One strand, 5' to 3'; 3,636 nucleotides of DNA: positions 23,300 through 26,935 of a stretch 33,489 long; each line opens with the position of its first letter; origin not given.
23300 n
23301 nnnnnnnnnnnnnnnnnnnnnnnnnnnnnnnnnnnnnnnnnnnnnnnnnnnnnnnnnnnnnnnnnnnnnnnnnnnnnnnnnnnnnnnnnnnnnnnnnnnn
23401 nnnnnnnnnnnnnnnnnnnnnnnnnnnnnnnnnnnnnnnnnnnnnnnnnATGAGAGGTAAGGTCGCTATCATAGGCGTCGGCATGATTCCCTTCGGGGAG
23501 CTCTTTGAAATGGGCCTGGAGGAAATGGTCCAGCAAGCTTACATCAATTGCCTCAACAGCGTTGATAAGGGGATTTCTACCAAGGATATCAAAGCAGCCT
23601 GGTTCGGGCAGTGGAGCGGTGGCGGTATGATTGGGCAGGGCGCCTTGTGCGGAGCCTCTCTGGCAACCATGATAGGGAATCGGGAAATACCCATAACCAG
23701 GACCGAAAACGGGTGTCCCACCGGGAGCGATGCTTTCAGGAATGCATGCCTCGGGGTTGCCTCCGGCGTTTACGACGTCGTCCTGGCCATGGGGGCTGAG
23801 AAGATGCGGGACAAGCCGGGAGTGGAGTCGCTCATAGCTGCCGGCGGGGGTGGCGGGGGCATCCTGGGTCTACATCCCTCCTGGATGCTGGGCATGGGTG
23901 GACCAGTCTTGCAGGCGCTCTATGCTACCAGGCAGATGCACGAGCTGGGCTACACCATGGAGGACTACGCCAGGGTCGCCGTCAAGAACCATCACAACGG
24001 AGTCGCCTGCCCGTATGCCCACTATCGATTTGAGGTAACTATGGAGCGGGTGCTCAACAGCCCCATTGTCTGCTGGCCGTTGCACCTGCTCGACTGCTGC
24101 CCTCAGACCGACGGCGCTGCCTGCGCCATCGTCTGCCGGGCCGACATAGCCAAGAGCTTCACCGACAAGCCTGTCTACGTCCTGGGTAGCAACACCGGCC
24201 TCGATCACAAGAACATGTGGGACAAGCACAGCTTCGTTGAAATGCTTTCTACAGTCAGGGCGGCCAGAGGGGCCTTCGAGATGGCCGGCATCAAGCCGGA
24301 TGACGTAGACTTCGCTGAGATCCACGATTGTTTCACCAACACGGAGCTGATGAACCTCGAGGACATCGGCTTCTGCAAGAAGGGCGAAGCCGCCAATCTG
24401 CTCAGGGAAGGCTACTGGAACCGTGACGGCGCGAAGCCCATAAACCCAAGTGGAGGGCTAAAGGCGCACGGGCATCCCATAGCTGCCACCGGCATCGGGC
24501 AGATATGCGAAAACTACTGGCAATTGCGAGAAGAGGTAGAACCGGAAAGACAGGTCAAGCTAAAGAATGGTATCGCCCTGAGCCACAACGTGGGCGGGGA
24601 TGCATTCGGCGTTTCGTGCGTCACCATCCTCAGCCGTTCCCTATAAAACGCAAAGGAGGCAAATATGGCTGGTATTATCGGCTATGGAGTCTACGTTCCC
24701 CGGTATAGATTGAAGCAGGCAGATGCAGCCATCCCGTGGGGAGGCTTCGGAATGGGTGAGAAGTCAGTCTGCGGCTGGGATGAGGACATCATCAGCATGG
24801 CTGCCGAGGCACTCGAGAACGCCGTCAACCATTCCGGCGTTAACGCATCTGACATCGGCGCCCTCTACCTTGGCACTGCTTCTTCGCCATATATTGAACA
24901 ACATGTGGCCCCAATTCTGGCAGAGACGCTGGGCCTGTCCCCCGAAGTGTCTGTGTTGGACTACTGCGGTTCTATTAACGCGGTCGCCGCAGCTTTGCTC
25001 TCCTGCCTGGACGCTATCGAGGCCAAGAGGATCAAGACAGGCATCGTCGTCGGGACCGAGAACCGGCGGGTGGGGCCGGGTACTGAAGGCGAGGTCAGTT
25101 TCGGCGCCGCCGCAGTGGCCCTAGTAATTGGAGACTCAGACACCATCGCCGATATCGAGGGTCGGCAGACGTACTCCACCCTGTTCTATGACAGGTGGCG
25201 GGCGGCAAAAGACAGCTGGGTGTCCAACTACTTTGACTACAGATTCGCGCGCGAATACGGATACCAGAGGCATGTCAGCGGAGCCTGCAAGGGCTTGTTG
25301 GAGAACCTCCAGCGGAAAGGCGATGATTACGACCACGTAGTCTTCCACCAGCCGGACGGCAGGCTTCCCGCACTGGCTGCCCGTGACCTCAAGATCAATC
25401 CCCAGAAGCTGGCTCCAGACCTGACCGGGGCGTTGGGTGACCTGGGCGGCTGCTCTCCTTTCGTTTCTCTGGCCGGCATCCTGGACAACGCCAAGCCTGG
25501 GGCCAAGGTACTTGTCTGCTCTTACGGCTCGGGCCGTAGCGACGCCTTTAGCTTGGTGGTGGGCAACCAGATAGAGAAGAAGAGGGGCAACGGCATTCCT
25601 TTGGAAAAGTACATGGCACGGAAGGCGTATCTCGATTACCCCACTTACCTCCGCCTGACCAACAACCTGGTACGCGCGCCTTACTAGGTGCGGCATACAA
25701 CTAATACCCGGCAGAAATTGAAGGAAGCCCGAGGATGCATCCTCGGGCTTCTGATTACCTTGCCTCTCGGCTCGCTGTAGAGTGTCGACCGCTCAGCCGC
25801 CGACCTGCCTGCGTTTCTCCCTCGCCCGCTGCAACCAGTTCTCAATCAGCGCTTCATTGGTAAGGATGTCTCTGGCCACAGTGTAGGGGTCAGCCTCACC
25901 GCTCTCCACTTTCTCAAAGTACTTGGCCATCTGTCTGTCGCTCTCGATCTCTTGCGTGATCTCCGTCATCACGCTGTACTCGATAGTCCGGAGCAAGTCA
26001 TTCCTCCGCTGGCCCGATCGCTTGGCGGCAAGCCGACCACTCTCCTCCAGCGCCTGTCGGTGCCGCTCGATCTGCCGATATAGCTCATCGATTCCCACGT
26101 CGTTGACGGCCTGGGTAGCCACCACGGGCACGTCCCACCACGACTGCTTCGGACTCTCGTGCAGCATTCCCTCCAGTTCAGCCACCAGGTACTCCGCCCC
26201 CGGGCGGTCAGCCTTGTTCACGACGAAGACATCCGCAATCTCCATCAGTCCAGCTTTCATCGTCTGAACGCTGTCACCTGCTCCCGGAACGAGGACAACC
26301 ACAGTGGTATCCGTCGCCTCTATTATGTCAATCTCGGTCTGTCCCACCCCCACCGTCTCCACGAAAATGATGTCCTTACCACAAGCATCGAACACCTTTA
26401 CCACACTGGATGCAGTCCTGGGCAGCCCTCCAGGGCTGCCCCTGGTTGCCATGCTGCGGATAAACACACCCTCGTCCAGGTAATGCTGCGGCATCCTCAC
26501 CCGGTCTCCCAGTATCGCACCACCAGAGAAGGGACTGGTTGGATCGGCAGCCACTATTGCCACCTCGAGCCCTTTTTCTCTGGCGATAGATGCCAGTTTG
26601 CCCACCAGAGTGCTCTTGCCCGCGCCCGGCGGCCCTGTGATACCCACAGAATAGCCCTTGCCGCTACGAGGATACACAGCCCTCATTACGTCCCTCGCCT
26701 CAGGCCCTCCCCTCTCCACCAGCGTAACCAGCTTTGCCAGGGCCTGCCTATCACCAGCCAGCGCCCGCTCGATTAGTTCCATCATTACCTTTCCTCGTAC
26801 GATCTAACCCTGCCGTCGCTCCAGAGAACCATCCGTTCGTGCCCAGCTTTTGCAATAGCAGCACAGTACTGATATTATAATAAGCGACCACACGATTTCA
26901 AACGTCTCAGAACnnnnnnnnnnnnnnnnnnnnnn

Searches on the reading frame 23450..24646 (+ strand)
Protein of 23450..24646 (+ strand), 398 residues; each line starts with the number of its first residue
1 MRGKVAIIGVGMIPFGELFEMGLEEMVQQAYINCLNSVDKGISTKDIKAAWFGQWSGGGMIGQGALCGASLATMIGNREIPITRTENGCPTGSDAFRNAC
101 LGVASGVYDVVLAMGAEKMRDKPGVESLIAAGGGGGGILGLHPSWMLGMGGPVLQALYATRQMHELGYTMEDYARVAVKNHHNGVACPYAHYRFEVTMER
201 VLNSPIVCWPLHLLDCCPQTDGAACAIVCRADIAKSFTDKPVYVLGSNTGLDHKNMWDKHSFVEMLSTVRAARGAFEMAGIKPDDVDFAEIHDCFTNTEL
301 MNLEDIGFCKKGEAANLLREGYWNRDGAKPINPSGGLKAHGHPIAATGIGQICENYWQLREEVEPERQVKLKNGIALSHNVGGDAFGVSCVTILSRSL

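Call 4: search_protein_families(library=pfam, proteins=[window:23450-24646:+])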
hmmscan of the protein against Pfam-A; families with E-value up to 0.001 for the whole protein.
window:23450-24646:+ (398 aa): 3 families
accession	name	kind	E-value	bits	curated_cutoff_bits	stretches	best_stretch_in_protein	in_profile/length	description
PF22691.2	Thiolase_C_1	-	4.6e-39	133.9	28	1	251-396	4-144/144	Thiolase C-terminal domain-like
PF00108.29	Thiolase_N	-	4.4e-13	49.6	26.4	1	5-231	1-259/260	Thiolase, N-terminal domain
PF02803.24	Thiolase_C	-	1.5e-08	34.8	27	1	268-361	24-99/123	Thiolase, C-terminal domain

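Call 19: search_protein_families(library=ncbifam, proteins=[window:23450-24646:+], max_evalue=0.01)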
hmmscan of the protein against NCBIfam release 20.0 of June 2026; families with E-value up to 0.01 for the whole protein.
window:23450-24646:+ (398 aa): 40 families (the best 25 are shown)
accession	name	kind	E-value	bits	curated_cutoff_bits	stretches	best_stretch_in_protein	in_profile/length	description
NF004720.0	PRK06064.1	subfamily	1.6e-117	392.6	420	1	4-396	3-387/389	thiolase domain-containing protein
NF053570.1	AcCoTHIOL_METTL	equivalog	7.2e-104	347.7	600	1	4-396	3-383/385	acetyl-CoA acetyltransferase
NF004810.0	PRK06157.1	equivalog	3.7e-102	342.5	403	1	2-396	6-397/400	acetyl-CoA acetyltransferase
NF009228.0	PRK12578.1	subfamily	1.9e-83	280.2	485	1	1-394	1-385/387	thiolase domain-containing protein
NF006102.0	PRK08256.1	subfamily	5.9e-70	236.3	436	1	2-393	2-389/394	lipid-transfer protein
NF004715.0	PRK06059.1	equivalog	3.2e-67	227.3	424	2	3-237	4-229/399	lipid-transfer protein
NF005704.0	PRK07516.1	subfamily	1.2e-66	225.3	412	1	4-394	3-385/389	thiolase domain-containing protein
NF004982.0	PRK06365.1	equivalog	3.4e-58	197.7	695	2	20-250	34-256/430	thiolase domain-containing protein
NF004721.0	PRK06065.1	equivalog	1.3e-56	192.2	455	1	2-395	9-392/393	thiolase domain-containing protein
NF053628.1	BnzsclthlBbsBGT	equivalog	2.7e-54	184.5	750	1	4-388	6-375/389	benzoylsuccinyl-CoA thiolase subunit BbsB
NF004811.0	PRK06158.1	subfamily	2.2e-50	171.8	421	1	2-384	7-369/384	acetyl-CoA acetyltransferase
NF006010.0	PRK08142.1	subfamily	1.3e-47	162.4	462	1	154-385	145-374/388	thiolase domain-containing protein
NF005892.0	PRK07855.1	subfamily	1.9e-43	148.8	469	1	3-359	6-358/390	lipid-transfer protein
NF006180.0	PRK08313.1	subfamily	2.5e-43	148.4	514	1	4-385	5-374/389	thiolase domain-containing protein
NF004722.0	PRK06066.1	equivalog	3.7e-43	148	516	1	154-378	145-369/385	thiolase domain-containing protein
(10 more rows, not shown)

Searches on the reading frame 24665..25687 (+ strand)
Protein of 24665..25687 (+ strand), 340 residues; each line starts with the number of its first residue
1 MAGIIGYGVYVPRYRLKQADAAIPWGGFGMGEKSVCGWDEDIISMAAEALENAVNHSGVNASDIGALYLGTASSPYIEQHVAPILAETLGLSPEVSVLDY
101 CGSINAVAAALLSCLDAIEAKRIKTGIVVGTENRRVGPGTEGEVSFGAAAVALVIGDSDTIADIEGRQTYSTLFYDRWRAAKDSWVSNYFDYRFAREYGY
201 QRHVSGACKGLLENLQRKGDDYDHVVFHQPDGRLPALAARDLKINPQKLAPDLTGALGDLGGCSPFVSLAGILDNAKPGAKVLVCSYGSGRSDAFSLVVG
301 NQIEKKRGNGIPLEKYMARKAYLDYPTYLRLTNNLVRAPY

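Call 4: search_protein_families(library=pfam, proteins=[window:24665-25687:+])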
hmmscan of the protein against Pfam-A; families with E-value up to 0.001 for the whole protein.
window:24665-25687:+ (340 aa): 2 families
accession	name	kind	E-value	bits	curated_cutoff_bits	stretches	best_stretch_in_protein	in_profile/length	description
PF08541.16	ACP_syn_III_C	-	4.7e-10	39.9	26.6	1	213-292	2-82/90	3-Oxoacyl-[acyl-carrier-protein (ACP)] synthase III C terminal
PF00108.29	Thiolase_N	-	0.00011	22.2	26.4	1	42-133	23-114/260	Thiolase, N-terminal domain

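Call 19: search_protein_families(library=ncbifam, proteins=[window:24665-25687:+], max_evalue=0.01)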
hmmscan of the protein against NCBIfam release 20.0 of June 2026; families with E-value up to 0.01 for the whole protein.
window:24665-25687:+ (340 aa): 17 families
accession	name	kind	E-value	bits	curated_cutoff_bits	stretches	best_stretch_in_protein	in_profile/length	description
NF003274.0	PRK04262.1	equivalog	4e-84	282.6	244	1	1-336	2-345/347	hydroxymethylglutaryl-CoA synthase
TIGR00748.1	HMG_CoA_syn_Arc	equivalog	3.8e-70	236.8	353.35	1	1-332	1-340/345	hydroxymethylglutaryl-CoA synthase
TIGR01835.1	HMG-CoA-S_prok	equivalog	9e-22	77.4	360.35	1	31-306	38-324/382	hydroxymethylglutaryl-CoA synthase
NF006720.0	PRK09258.1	equivalog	4.5e-12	45.9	285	1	39-135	58-154/338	3-oxoacyl-ACP synthase III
NF006829.0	PRK09352.1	subfamily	5e-12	45.4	249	1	29-291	40-312/322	beta-ketoacyl-ACP synthase 3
TIGR00747.1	fabH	subfamily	9.4e-10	38.1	292.1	1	29-292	38-314/322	beta-ketoacyl-ACP synthase III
NF004623.0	PRK05963.1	equivalog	1.1e-08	34.8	437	1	29-160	41-173/328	beta-ketoacyl-ACP synthase III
TIGR01833.1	HMG-CoA-S_euk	equivalog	4.9e-08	32.5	286.2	1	27-180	38-195/457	hydroxymethylglutaryl-CoA synthase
NF041302.1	HMG_CoAsyn_Halo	equivalog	5.9e-07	28.8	800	1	26-171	37-189/443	hydroxymethylglutaryl-CoA synthase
NF005704.0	PRK07516.1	subfamily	9.7e-07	28.1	412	1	40-136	20-117/389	thiolase domain-containing protein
NF004720.0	PRK06064.1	subfamily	3e-06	26.3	420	1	37-133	17-114/389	thiolase domain-containing protein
NF053570.1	AcCoTHIOL_METTL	equivalog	0.0001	21.3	600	1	38-96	18-77/385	acetyl-CoA acetyltransferase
NF005541.0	PRK07204.1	equivalog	0.00033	20.1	402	1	39-166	49-180/329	beta-ketoacyl-ACP synthase III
NF009228.0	PRK12578.1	subfamily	0.00033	19.4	485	1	41-133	22-113/387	thiolase domain-containing protein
NF004936.0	PRK06289.1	equivalog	0.00042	19.2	375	1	39-151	23-137/405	acetyl-CoA acetyltransferase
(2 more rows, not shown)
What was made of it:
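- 23041..25687 (+): DUF35 (OB/zinc-ribbon) protein, thiolase and HMG-CoA-synthase-like condensing enzyme, lying upstream and convergent with MeaB. NF003274 at 282.6 bits, above its cut-off of 244 (call 19).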

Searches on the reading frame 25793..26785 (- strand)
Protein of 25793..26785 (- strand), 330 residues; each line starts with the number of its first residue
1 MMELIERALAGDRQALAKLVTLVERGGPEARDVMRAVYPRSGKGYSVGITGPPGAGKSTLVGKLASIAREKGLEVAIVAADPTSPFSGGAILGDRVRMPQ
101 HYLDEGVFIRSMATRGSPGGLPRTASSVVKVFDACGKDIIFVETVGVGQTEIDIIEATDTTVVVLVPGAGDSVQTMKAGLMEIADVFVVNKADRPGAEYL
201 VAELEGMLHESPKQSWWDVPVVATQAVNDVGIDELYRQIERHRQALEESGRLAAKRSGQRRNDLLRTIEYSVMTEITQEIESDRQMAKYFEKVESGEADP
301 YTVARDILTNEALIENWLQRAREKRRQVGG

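Call 4: search_protein_families(library=pfam, proteins=[window:25793-26785:-])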
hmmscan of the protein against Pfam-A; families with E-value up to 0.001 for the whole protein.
window:25793-26785:- (330 aa): 10 families
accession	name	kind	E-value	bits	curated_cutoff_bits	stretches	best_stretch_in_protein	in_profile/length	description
PF03308.22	MeaB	-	4.1e-88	295.4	23.1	1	16-277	1-269/273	Methylmalonyl Co-A mutase-associated GTPase MeaB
PF02492.25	cobW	-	8.3e-09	35.7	20.7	1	47-211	3-172/180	CobW/HypB/UreG, nucleotide-binding domain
PF00009.33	GTP_EFTU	-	6.9e-06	26.2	26.5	1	46-242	5-185/188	Elongation factor Tu GTP binding domain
PF08433.16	KTI12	-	8.7e-06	25.9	22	0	49-81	6-38/271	Chromatin associated protein KTI12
PF03029.23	ATP_bind_1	-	1.1e-05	25.8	27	1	49-83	1-35/240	Conserved hypothetical ATP binding protein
PF00448.28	SRP54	-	2.1e-05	24.7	22.7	1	49-82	6-39/196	SRP54-type protein, GTPase domain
PF03266.21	NTPase_1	-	3.9e-05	24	23.9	1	47-76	2-31/168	NTPase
PF01656.29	CbiA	-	0.00011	22.6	25.4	1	54-203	9-54/125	CobQ/CobB/MinD/ParA nucleotide binding domain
PF13191.12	AAA_16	-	0.00021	22.3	32.6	1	37-77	16-57/167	AAA ATPase domain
PF13604.12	AAA_30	-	0.00034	20.8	27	1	47-80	21-54/191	AAA domain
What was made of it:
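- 25793..26785 (-): MeaB-type G-protein chaperone for AdoCbl loading, transcribed divergently from L1. PF03308 at 4e-88 (call 4).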
